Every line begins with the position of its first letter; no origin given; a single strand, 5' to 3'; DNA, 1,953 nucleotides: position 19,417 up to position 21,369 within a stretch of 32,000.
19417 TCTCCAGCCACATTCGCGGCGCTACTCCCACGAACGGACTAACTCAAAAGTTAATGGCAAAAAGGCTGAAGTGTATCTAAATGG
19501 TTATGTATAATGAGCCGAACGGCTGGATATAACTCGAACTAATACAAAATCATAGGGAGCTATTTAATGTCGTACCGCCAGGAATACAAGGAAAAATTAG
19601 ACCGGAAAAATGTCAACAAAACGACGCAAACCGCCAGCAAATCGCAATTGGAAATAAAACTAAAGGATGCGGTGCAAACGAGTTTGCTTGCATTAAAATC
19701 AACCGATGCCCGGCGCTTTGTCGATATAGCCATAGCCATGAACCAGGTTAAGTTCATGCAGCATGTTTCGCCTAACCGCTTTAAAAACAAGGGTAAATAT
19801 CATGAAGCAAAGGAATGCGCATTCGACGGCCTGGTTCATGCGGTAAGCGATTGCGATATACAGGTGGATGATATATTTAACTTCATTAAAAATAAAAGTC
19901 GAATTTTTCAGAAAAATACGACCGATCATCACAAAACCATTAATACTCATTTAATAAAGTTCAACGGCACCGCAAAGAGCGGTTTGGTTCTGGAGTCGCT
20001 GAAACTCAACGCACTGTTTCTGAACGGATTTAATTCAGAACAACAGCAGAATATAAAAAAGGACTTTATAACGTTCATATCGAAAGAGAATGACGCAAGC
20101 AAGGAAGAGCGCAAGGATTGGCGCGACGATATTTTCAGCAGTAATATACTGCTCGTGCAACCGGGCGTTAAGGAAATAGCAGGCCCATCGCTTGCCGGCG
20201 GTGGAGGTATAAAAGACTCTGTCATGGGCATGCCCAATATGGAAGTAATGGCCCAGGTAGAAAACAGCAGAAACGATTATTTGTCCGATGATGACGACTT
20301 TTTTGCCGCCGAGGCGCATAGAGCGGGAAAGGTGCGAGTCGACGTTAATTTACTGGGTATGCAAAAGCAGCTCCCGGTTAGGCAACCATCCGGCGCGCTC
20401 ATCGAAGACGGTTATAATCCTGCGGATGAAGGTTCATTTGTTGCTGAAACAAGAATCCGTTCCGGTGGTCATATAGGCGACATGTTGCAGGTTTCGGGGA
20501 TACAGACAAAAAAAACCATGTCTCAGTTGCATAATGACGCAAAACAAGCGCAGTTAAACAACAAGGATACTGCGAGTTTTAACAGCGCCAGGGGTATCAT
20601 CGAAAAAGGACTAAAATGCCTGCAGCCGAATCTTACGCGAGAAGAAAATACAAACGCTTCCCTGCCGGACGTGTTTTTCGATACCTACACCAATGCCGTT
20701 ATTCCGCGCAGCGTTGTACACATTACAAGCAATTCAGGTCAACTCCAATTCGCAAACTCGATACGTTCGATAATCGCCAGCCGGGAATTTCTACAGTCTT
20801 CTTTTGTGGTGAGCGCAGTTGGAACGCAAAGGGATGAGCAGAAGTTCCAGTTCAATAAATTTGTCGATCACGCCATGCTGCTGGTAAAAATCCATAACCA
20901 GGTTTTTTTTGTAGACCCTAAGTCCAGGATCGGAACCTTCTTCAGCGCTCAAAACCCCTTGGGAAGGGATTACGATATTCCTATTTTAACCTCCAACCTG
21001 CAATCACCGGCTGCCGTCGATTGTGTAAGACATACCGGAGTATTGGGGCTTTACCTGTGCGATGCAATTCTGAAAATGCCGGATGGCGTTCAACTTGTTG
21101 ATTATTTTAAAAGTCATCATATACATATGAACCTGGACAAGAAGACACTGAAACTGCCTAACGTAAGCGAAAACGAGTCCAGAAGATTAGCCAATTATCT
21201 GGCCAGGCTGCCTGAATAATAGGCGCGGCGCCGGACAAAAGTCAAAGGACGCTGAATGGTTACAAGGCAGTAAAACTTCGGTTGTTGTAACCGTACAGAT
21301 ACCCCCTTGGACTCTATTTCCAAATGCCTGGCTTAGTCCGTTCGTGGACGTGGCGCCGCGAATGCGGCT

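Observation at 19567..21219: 550-aa ORF with a CE-clan (Ulp1 / YopJ / deubiquitinase-like) catalytic arrangement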

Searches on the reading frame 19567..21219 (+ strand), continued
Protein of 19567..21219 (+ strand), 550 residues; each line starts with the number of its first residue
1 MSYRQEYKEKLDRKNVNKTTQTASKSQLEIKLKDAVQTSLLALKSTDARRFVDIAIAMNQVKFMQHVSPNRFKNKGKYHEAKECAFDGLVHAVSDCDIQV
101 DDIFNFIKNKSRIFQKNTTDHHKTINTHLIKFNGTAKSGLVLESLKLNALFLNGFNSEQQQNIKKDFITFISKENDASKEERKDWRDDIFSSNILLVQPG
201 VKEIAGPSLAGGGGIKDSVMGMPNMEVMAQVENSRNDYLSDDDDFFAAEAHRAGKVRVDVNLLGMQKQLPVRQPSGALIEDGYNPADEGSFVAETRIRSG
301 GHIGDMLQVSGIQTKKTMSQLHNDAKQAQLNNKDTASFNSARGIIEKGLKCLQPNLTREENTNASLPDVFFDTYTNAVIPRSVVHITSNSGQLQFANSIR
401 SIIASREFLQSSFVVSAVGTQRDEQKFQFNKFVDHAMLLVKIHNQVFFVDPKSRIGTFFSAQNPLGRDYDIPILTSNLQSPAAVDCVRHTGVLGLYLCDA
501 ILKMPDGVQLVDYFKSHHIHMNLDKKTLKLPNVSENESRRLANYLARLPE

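Call 87: fold_search(model_id=the predicted structure, library=pdb)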
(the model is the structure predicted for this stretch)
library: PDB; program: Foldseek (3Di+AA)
matches with E <= 10: 502; with E <= 0.001: 0
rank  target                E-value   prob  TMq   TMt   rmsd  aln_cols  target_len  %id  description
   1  9gnx_A                1.1e-01  0.23  0.12  0.29  11.6       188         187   13  Human SENP5 in complex with SUMO1 (E67D) (released 2025-07-16)
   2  7pkq_L                1.6e-01  0.08  0.08  0.20  16.8       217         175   16  Small subunit of the Chlamydomonas reinhardtii mitoribosome (released 2023-06-14)
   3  6jis                  1.9e-01  0.63  0.10  0.18   5.5        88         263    9  Crystal structure of the histidine racemase CntK in cobalt and nickel transporter system of staphylococcus aureus (released 2019-10-16)
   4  9cr6_C                2.0e-01  0.51  0.09  0.17   5.8        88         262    9  Crystal structure of histidine racemase (HisR) of Fusobacterium nucleatum (C209S) (released 2025-03-05)
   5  4u4l_C                2.1e-01  0.07  0.09  0.17  13.1       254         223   10  Crystal structure of the metallo-beta-lactamase NDM-1 in complex with a bisthiazolidine inhibitor (released 2014-08-20)
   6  5ubw_A                2.9e-01  0.30  0.15  0.36   8.4       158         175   12  Structure of catalytic domain of Ssel (released 2017-12-27)
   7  5haf_A                2.9e-01  0.30  0.15  0.23   8.6       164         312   12  Structure of Salmonella enterica effector protein SseL (released 2016-07-27)
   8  9yxy_A                3.2e-01  0.18  0.08  0.14   4.3        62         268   14  Crystal structure of EEPD1 EEP domain dimer at pH 5.5 (released 2026-03-18)
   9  7ee6_F                3.4e-01  0.25  0.10  0.19   8.2       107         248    8  Crystal structure of PltC toxin (released 2021-12-22)
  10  1sr4_B                3.4e-01  0.25  0.09  0.17   7.6        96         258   10  Crystal Structure of the Haemophilus ducreyi cytolethal distending toxin (released 2004-06-15)
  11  6l4l                  3.6e-01  0.57  0.10  0.20   5.3        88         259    7  Crystal structure of S. aureus CntK in inactive state (released 2020-10-21)
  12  9lim_B                3.8e-01  0.08  0.08  0.11  12.0       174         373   10  Crystal structure of the monkeypox virus N-tagged I7L protease in the P212121 space group (released 2025-04-16)
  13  4rm5_D                3.8e-01  0.04  0.09  0.15  14.0       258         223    9  Structural and mechanistic insights into NDM-1 catalyzed hydrolysis of cephalosporins (released 2014-11-19)
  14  7f3n                  4.1e-01  0.21  0.12  0.24  10.8       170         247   13  Structure of PopP2 in apo form (released 2021-11-17)
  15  9kqv_A                4.1e-01  0.21  0.14  0.20   8.1       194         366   10  Cryo-EM structure of MPXV core protease in complex with aloxistatin(E64d) (released 2025-03-12)
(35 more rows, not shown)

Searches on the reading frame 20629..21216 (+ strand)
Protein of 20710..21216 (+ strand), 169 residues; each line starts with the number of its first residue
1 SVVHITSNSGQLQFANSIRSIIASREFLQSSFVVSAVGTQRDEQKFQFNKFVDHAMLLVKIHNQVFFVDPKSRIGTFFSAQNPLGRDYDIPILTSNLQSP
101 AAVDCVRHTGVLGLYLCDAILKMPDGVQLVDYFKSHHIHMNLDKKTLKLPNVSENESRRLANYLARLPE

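Call 19: search_protein_families(library=pfam, proteins=[window:20710-21216:+], max_evalue=10)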
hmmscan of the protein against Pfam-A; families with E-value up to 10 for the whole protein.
seq(169 aa): 0 families

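Call 24: search_solved_structures(query=A2, max_evalue=10, show_alignments=3)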
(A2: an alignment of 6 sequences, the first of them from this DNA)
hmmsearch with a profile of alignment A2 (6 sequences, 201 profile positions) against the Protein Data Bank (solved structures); distinct sequences matched with E-value up to 10: 6.
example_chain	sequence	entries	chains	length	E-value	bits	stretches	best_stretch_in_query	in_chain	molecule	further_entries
3v4n_A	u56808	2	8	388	0.8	12.7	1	29-85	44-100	HMG-CoA synthase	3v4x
1x9e_A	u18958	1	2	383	0.8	12.7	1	29-85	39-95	HMG-CoA synthase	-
2hdb_A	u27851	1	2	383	0.8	12.7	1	29-85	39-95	HMG-CoA synthase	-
1ysl_A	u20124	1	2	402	0.85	12.6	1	29-85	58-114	HMG-CoA synthase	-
8r4m_A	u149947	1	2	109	1.6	11.7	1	134-199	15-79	Four-helix bundle copper-binding protein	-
8r4l_A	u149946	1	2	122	1.8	11.5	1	134-199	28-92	Four-helix bundle copper-binding protein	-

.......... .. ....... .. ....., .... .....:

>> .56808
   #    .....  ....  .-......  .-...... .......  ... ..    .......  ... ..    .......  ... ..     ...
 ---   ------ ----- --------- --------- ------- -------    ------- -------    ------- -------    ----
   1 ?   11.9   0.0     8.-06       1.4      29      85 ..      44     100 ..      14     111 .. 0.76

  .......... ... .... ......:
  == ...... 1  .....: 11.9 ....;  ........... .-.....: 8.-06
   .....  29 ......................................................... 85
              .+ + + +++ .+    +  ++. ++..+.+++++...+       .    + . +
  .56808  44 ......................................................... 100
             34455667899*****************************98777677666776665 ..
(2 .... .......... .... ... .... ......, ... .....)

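Call 25: find_homologous_proteins(query=A2, max_evalue=0.001)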
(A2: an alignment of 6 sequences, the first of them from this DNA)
Query A2 (6 sequences) (196 aa, profile of the alignment): 1 proteins with E <= 0.001 among 8000 candidates.
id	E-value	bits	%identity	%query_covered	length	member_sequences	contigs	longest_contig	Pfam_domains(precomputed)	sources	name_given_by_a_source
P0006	2.1e-73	264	33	58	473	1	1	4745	-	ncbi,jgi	jgi:hypothetical protein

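Call 31: find_related_loci(query=A2, collection=genome_contigs, flank=10000)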
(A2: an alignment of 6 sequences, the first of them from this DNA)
Query A2 (196 aa) in genome_contigs; peptide patterns used: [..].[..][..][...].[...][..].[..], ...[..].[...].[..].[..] (x = any residue, [..] = any of these).
86 stretches matched a pattern, but none encodes a relative of the query by tblastn (E <= 1e-3).

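Call 32: find_related_loci(query=A2, collection=metagenome_contigs, flank=10000)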
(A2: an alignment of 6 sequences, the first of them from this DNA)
Query A2 (196 aa) in metagenome_contigs; peptide patterns used: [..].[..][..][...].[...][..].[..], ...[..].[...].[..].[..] (x = any residue, [..] = any of these).
156 stretches matched a pattern, but none encodes a relative of the query by tblastn (E <= 1e-3).

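Call 33: predict_structure(alignment_id=A2)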
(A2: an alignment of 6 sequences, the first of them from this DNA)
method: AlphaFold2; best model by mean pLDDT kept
length: 196 residues; sequences in the alignment: 6
mean_pLDDT: 63.5   pTM: 0.65
mean pLDDT of the five models: 63.5, 58.1, 52.5, 51.6, 50.6
residues with pLDDT >= 90: 0; 70-90: 101; 50-70: 45; < 50: 50
segments of 3 or more residues with pLDDT < 50: 1-27, 30-32, 73-79, 104-109
pLDDT, mean of each block of 10 residues (from residue 1): 27 29 43 52 70 73 61 49 77 79 47 66 74 76 77 77 80 81 74 57
secondary structure, 60 per line:
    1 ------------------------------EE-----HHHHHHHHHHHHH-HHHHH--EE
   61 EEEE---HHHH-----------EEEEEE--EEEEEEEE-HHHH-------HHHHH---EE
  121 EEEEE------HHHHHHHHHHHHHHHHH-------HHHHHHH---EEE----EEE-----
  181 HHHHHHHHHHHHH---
elements in order: H38-50 H52-56 E59-64 H68-71 E83-88 E91-98 H100-103 H111-115 E119-125 H132-148 H156-162 E166-168 E173-175 H181-193

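Call 35: fold_search(model_id=the predicted structure, library=pdb)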
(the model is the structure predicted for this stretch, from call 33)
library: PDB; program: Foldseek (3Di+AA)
matches with E <= 10: 446; with E <= 0.001: 0
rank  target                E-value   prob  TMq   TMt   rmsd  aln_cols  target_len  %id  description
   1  5lnb                  2.1e-03  0.63  0.29  0.24  11.7       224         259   14  Crystal structure of the de-sumoylating protease (released 2017-08-16)
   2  5haf_A                3.3e-03  0.98  0.42  0.29   7.1       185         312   10  Structure of Salmonella enterica effector protein SseL (released 2016-07-27)
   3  7fiu                  4.0e-03  0.91  0.39  0.31   7.5       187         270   10  Crystal structure of the DUB domain of Wolbachia cytoplasmic incompatibility factor CidB from wMel (released 2022-04-06)
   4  9va7_B                4.9e-03  0.85  0.35  0.21   6.7       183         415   12  Crystal structure of legionella effector Lem17 in complex with IP6 (released 2026-01-21)
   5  8oi3_A                6.4e-03  0.80  0.34  0.35   7.0       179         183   13  Structure of NopD with AtSUMO2 (released 2024-04-03)
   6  5klp_C                6.8e-03  0.93  0.40  0.27  10.7       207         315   10  Crystal structure of HopZ1a in complex with IP6 (released 2016-08-10)
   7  9gnn_A                7.8e-03  0.66  0.31  0.32   9.8       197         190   15  Structure of SENP5 in complex with SUMO2 (released 2025-07-16)
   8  9va7_A                8.3e-03  0.77  0.34  0.21   6.8       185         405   11  Crystal structure of legionella effector Lem17 in complex with IP6 (released 2026-01-21)
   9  3eay                  8.3e-03  0.51  0.29  0.25  10.3       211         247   11  Crystal structure of the human SENP7 catalytic domain (released 2008-09-16)
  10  5dgg_B                8.8e-03  0.91  0.39  0.43   7.3       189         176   13  Central domain of uncharacterized Lpg1148 protein from Legionella pneumophila (released 2015-09-16)
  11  9gnx_A                1.2e-02  0.66  0.34  0.35   9.2       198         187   14  Human SENP5 in complex with SUMO1 (E67D) (released 2025-07-16)
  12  9va7_G                1.7e-02  0.57  0.33  0.20   7.5       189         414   12  Crystal structure of legionella effector Lem17 in complex with IP6 (released 2026-01-21)
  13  9va7_H                1.8e-02  0.47  0.30  0.18   8.1       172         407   12  Crystal structure of legionella effector Lem17 in complex with IP6 (released 2026-01-21)
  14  9lim_B                2.1e-02  0.87  0.43  0.25   6.6       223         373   12  Crystal structure of the monkeypox virus N-tagged I7L protease in the P212121 space group (released 2025-04-16)
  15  9va7_C                2.2e-02  0.57  0.34  0.20   7.0       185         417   11  Crystal structure of legionella effector Lem17 in complex with IP6 (released 2026-01-21)
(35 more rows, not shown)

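Call 70: fold_search(model_id=the predicted structure, library=viral)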
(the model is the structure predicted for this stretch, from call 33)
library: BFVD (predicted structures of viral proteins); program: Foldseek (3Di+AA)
matches with E <= 10: 426; with E <= 0.001: 0
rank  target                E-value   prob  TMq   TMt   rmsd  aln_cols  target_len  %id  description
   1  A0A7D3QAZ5            2.6e-03  0.99  0.41  0.46   6.6       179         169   10  (no name in the UniProt tables at hand)
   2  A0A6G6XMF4            8.8e-03  0.57  0.30  0.20  10.1       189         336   14  (no name in the UniProt tables at hand)
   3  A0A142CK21            9.4e-03  0.60  0.32  0.19  10.9       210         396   11  (no name in the UniProt tables at hand)
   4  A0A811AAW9            1.1e-02  0.63  0.37  0.20  14.7       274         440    8  (no name in the UniProt tables at hand)
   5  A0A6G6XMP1            1.2e-02  0.72  0.28  0.16   6.1       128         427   12  (no name in the UniProt tables at hand)
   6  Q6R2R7                1.3e-02  0.44  0.26  0.14  14.6       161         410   10  (no name in the UniProt tables at hand)
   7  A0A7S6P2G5            1.4e-02  0.69  0.36  0.29  11.3       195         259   12  (no name in the UniProt tables at hand)
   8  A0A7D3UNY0            4.2e-02  0.47  0.36  0.34   9.3       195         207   11  Uncharacterized protein [Fadolivirus FV1/VV64]
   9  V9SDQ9                4.8e-02  0.38  0.33  0.23   8.5       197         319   12  Uncharacterized protein [Tunisvirus fontaine2]
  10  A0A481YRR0            6.2e-02  0.16  0.24  0.13  17.0       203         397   12  Uncharacterized protein [Marseillevirus LCMAC101]
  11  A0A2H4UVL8            7.1e-02  0.28  0.34  0.25  15.1       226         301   14  Uncharacterized protein [Bodo saltans virus]
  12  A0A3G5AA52            8.6e-02  0.30  0.31  0.22   9.2       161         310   13  Uncharacterized protein [Homavirus sp.]
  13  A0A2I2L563            8.6e-02  0.28  0.32  0.20   9.1       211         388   12  Uncharacterized protein [Orpheovirus IHUMI-LCC2]
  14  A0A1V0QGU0            8.6e-02  0.20  0.28  0.15  13.4       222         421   12  SWPV1-099 [Shearwaterpox virus]
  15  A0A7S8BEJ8            1.1e-01  0.18  0.28  0.09   8.9       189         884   13  Uncharacterized protein [Medusavirus stheno T3]
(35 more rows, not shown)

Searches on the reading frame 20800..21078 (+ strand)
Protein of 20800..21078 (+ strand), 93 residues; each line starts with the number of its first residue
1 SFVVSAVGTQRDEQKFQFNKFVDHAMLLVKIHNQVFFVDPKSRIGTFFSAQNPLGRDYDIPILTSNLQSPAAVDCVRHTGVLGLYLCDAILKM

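Call 39: find_homologous_proteins(query=A3, max_evalue=0.01)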
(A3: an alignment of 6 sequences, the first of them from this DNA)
Query A3 (6 sequences): 257 candidates shared short words with the query, none scored E <= 0.01.

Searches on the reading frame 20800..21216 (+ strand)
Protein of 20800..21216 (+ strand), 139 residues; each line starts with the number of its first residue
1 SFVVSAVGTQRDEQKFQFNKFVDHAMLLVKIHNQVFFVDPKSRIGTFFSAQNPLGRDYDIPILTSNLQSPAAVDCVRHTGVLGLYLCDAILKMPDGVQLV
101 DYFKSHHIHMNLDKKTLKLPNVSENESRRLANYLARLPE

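Call 58: search_dna_similar(query=window:20800-21216:+, collection=plasmids, mode=protein, max_evalue=10, max_rows=15)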
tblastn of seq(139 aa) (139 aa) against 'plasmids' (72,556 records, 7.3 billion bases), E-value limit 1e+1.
No match.
